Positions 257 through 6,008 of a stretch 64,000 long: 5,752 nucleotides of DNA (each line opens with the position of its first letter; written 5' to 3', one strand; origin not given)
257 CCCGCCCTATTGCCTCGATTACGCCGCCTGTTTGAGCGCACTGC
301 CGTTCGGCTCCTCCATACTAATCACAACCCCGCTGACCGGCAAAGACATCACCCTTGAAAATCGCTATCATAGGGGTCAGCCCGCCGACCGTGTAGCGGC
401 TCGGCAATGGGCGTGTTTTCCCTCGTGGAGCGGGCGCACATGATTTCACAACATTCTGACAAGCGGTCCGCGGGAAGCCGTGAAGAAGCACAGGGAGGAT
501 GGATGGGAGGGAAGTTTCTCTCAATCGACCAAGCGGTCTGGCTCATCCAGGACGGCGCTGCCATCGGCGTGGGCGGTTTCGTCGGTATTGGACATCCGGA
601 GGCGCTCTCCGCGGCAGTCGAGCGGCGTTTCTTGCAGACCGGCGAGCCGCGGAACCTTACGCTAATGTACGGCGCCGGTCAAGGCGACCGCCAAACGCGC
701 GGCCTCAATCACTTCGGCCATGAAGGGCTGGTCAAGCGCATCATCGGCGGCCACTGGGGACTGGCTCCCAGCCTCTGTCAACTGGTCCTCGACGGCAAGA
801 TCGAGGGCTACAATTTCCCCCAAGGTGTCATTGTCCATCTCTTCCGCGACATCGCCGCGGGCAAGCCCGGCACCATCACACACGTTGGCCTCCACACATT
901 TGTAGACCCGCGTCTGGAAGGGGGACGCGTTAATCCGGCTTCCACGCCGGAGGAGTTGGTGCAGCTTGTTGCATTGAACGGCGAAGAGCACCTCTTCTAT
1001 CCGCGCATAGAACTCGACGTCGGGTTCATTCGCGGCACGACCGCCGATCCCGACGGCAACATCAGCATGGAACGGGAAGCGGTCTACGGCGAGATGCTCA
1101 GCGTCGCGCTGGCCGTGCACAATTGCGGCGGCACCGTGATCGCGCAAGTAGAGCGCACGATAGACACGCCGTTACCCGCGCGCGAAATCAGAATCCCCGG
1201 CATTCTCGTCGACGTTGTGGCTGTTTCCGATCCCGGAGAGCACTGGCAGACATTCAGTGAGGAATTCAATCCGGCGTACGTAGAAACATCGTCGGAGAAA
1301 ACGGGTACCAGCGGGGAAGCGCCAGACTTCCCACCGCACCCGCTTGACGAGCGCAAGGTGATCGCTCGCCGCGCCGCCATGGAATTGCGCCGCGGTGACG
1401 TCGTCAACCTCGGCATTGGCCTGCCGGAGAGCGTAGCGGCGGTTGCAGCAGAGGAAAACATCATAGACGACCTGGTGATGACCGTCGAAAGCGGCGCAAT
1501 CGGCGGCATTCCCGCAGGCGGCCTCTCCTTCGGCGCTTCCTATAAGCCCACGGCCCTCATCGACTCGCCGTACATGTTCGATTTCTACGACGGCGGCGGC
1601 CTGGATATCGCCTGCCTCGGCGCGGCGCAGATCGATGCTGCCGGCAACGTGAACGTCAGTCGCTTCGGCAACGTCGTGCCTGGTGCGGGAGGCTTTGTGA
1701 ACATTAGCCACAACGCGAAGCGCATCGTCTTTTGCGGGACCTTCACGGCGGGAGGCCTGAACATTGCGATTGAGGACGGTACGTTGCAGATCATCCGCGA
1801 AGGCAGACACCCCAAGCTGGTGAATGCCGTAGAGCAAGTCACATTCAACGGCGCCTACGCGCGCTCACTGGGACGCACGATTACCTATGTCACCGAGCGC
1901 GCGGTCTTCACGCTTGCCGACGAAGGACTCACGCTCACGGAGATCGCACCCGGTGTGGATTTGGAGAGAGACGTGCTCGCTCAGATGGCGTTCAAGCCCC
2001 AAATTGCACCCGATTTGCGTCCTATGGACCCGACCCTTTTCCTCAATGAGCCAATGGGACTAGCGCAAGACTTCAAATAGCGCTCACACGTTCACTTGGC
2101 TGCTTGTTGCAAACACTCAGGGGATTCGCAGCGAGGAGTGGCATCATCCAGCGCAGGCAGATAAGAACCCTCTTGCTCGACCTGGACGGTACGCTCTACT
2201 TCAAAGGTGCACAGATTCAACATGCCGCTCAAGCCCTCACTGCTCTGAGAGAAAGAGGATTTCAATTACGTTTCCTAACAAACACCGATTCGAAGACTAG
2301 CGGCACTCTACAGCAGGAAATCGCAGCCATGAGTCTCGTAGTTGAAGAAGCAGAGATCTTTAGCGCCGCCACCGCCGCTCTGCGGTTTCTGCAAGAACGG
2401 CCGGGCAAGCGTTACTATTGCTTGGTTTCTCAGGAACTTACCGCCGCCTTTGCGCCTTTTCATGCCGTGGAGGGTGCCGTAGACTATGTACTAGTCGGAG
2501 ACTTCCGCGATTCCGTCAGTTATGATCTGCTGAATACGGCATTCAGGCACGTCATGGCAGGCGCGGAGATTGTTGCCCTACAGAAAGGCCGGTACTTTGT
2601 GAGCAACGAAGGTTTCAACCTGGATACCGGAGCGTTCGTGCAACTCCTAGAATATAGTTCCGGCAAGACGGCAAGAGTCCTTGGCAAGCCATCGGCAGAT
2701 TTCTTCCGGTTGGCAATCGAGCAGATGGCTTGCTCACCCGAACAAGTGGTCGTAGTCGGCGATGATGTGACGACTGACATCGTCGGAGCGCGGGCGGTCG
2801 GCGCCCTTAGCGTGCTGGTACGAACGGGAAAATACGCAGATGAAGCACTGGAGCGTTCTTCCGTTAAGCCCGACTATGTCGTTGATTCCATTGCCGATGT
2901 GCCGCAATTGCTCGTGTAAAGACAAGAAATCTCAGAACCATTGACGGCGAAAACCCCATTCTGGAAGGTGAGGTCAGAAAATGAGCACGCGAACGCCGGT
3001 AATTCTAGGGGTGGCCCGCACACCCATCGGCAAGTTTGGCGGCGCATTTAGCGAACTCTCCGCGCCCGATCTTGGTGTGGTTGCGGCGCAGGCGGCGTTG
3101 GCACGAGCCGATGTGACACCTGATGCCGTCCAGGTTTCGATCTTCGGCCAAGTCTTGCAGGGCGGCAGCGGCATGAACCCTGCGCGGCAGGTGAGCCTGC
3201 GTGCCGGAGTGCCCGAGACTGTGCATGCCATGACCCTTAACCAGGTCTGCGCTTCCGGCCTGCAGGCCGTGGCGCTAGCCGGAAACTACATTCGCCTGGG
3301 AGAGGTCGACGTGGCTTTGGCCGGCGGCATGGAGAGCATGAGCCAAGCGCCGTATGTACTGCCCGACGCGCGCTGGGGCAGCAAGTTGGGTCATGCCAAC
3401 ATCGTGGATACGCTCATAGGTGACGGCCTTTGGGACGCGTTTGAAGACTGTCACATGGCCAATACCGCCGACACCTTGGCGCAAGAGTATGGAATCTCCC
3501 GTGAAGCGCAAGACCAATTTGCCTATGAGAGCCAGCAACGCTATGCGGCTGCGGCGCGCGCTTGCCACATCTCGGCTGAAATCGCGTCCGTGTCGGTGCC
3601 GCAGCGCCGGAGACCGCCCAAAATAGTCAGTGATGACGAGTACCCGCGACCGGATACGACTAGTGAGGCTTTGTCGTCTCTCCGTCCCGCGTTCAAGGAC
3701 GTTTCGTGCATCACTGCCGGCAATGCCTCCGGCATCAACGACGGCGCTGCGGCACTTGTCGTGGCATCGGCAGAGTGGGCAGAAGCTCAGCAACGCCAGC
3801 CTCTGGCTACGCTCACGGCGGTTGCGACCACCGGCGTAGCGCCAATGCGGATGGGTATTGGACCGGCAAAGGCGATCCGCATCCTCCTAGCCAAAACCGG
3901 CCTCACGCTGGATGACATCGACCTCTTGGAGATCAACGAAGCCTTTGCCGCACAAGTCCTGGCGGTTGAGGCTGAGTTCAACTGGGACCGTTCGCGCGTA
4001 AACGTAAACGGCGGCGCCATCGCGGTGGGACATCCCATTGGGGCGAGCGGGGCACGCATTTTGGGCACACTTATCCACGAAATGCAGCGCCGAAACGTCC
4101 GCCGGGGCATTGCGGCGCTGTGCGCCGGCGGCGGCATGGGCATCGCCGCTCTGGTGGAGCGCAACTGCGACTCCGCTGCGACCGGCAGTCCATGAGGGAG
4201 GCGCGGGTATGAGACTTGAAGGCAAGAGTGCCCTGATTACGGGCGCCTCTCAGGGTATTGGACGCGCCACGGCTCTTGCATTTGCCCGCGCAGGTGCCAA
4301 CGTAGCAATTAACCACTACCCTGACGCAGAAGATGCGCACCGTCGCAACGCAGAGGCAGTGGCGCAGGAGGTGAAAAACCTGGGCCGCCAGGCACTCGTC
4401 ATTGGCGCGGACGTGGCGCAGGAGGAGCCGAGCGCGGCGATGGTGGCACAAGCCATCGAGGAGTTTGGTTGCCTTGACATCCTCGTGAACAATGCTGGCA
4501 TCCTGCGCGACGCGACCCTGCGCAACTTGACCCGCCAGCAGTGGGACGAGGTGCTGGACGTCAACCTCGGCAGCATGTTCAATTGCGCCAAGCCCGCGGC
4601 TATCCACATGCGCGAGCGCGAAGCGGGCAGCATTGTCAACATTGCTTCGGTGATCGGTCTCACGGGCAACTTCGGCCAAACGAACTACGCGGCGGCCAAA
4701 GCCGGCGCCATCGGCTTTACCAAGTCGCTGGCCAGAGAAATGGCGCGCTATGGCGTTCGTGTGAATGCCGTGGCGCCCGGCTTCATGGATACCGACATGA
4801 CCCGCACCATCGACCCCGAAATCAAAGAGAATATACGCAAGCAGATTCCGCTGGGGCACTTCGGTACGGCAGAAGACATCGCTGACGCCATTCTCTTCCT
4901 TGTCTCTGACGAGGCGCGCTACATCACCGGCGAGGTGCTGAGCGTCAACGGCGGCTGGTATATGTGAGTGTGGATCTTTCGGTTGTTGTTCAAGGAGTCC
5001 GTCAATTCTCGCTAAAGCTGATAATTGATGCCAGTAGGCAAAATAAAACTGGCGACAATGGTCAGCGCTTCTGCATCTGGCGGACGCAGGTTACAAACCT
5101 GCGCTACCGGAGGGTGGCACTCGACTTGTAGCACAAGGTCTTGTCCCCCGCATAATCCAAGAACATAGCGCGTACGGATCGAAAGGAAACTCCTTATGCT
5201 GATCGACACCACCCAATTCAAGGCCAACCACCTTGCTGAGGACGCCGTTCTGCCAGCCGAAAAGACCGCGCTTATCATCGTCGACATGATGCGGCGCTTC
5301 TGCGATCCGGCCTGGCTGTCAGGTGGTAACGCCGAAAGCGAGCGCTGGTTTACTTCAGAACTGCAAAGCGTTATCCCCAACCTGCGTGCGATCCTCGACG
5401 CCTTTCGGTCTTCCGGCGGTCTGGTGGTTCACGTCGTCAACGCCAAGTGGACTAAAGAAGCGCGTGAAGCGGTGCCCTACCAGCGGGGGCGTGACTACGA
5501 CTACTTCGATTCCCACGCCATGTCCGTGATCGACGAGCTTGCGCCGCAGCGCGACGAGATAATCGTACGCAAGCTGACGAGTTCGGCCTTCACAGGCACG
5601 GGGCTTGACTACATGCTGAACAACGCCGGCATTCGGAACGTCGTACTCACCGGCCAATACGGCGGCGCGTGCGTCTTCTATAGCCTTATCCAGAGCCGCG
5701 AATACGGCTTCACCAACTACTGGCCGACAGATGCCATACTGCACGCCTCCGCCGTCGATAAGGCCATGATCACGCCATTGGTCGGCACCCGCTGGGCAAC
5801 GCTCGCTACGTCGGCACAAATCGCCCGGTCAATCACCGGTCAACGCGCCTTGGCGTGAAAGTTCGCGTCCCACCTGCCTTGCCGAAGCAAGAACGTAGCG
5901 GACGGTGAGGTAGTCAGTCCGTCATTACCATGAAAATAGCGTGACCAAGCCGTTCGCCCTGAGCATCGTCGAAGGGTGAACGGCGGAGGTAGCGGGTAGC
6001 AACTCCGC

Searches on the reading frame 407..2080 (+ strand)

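Call 78: search_protein_families(library=pfam, proteins=[window:407-2080:+], max_evalue=0.0001)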
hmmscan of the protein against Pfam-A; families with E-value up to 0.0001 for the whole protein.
window:407-2080:+ (557 aa): 1 family
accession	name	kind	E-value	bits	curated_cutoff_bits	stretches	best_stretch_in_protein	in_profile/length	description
PF01144.29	CoA_trans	-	1.5e-32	113.2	23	2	39-272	3-215/217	Coenzyme A transferase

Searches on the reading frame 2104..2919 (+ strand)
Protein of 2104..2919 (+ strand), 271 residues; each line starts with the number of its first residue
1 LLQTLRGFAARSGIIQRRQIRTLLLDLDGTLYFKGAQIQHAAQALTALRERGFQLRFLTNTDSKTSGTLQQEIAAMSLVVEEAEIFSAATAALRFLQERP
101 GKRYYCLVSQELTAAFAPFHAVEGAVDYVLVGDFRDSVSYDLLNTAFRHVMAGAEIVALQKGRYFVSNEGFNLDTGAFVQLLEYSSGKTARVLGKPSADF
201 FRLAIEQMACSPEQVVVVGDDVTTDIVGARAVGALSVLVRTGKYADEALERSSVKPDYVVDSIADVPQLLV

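Call 78: search_protein_families(library=pfam, proteins=[window:2104-2919:+], max_evalue=0.0001)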
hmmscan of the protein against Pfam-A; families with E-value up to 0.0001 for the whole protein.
window:2104-2919:+ (271 aa): 5 families
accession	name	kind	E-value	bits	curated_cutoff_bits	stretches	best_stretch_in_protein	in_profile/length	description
PF13242.12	Hydrolase_like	-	1.6e-23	82.8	22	1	192-265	1-74/75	HAD-hyrolase-like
PF13344.12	Hydrolase_6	-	2.1e-18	66.6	27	1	24-116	2-95/101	Haloacid dehalogenase-like hydrolase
PF00702.32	Hydrolase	-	1.6e-12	48.7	26.4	1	20-233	1-191/191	haloacid dehalogenase-like hydrolase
PF13419.12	HAD_2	-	6.8e-07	30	23.8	1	193-238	133-177/178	Haloacid dehalogenase-like hydrolase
PF09419.16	PGP_phosphatase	-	1.2e-06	28.6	20.4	1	208-242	132-166/168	Mitochondrial PGP phosphatase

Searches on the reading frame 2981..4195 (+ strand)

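Call 78: search_protein_families(library=pfam, proteins=[window:2981-4195:+], max_evalue=0.0001)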
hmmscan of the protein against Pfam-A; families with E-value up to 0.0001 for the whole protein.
window:2981-4195:+ (404 aa): 3 families
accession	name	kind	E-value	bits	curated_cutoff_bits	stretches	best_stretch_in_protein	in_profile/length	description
PF00108.29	Thiolase_N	-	1.1e-88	297.4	26.4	1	7-264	2-259/260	Thiolase, N-terminal domain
PF02803.24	Thiolase_C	-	4.3e-48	162.4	27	1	273-394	2-123/123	Thiolase, C-terminal domain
PF00109.32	ketoacyl-synt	-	5.4e-07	29.9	20.8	1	83-121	167-205/252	Beta-ketoacyl synthase, N-terminal domain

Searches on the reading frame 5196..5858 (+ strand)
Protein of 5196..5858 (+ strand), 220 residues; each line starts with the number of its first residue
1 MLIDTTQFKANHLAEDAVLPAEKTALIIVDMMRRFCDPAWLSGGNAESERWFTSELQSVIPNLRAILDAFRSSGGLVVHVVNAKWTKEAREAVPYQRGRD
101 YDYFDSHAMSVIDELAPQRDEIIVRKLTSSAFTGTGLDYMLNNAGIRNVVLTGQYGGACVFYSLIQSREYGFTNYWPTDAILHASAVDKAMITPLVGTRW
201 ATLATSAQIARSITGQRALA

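Call 78: search_protein_families(library=pfam, proteins=[window:5196-5858:+], max_evalue=0.0001)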
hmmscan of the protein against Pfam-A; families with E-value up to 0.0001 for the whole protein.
window:5196-5858:+ (220 aa): 1 family
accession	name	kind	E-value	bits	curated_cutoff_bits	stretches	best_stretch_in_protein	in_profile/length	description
PF00857.26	Isochorismatase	-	2e-21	77.3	27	1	24-189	1-156/175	Isochorismatase domain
